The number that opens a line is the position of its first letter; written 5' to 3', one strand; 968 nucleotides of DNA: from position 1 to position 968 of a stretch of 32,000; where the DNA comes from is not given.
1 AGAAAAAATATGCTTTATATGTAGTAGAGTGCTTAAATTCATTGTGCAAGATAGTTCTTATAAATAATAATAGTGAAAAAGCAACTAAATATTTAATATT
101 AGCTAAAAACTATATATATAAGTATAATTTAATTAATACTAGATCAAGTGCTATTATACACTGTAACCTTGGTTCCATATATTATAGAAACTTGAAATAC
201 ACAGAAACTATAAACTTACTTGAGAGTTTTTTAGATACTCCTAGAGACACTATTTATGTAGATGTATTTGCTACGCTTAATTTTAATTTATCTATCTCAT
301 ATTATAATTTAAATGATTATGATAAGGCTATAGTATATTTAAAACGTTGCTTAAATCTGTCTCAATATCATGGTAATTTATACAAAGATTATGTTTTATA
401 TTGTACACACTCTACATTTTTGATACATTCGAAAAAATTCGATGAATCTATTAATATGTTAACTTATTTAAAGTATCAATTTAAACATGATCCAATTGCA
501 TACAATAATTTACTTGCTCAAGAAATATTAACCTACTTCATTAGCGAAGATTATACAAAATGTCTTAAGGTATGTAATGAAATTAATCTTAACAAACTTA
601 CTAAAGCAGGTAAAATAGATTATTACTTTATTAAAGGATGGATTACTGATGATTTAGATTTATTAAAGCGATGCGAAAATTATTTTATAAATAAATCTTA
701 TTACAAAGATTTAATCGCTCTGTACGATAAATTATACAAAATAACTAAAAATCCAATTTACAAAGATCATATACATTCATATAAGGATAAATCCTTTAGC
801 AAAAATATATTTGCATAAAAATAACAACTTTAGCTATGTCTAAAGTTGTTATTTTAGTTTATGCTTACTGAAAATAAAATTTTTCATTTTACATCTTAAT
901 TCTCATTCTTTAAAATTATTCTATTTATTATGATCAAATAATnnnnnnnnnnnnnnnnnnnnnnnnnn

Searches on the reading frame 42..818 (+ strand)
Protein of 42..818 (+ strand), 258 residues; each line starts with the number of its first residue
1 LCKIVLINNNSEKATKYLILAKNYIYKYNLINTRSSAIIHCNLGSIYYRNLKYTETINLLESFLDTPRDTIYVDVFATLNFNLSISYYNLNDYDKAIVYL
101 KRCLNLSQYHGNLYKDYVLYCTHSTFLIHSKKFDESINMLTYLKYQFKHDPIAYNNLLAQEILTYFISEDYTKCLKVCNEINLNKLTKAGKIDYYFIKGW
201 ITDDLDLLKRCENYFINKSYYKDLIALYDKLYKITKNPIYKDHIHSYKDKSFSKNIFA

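Call 4: search_protein_families(library=pfam, proteins=[window:42-818:+], max_evalue=1)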
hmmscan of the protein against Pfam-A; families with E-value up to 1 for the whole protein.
window:42-818:+ (258 aa): 12 families
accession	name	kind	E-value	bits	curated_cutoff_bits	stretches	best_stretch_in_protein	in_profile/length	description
PF07719.23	TPR_2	-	1.5e-08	34.5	27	1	79-107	3-31/34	Tetratricopeptide repeat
PF00515.34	TPR_1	-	1.2e-07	31.6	27.8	2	86-106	10-30/34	Tetratricopeptide repeat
PF13424.12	TPR_12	-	1.4e-06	28.8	30.1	2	37-107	3-75/77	Tetratricopeptide repeat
PF13181.12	TPR_8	-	5.8e-06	26.5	25.7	1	78-108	2-32/34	Tetratricopeptide repeat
PF13176.12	TPR_7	-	7.1e-05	23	27.9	1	82-107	4-29/36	Tetratricopeptide repeat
PF13174.12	TPR_6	-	8.8e-05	23.3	26.3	1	81-105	4-28/33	Tetratricopeptide repeat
PF13374.12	TPR_10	-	0.00044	20.6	27.5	1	82-107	7-32/42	Tetratricopeptide repeat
PF13414.12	TPR_11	-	0.003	17.6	26.8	1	35-50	26-41/42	TPR repeat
PF12895.13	ANAPC3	-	0.015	16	27.2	1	43-103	29-82/82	Anaphase-promoting complex, cyclosome, subunit 3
PF14853.12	Fis1_TPR_C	-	0.02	15.5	25.3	1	83-105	7-29/53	Fis1 C-terminal tetratricopeptide repeat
PF14559.12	TPR_19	-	0.056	14.2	25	1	91-160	5-67/68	Tetratricopeptide repeat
PF13428.12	TPR_14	-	0.1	13.8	23.5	0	86-114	10-38/44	Tetratricopeptide repeat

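Call 5: search_protein_families(library=ncbifam, proteins=[window:42-818:+], max_evalue=1)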
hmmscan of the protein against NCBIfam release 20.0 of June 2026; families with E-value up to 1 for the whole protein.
window:42-818:+ (258 aa): 2 families
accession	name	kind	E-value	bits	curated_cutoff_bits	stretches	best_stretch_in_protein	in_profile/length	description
NF040959.1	MamA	equivalog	3.8e-05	23.2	200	1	33-116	101-178/204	magnetosome protein MamA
NF047558.1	TPR_END_plus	domain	0.042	13.8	32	1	81-107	3-29/56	TPR end-of-group domain-containing protein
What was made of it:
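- There is no anchor, LPXTG, S-layer or cell-wall-binding domain (calls 4, 5).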
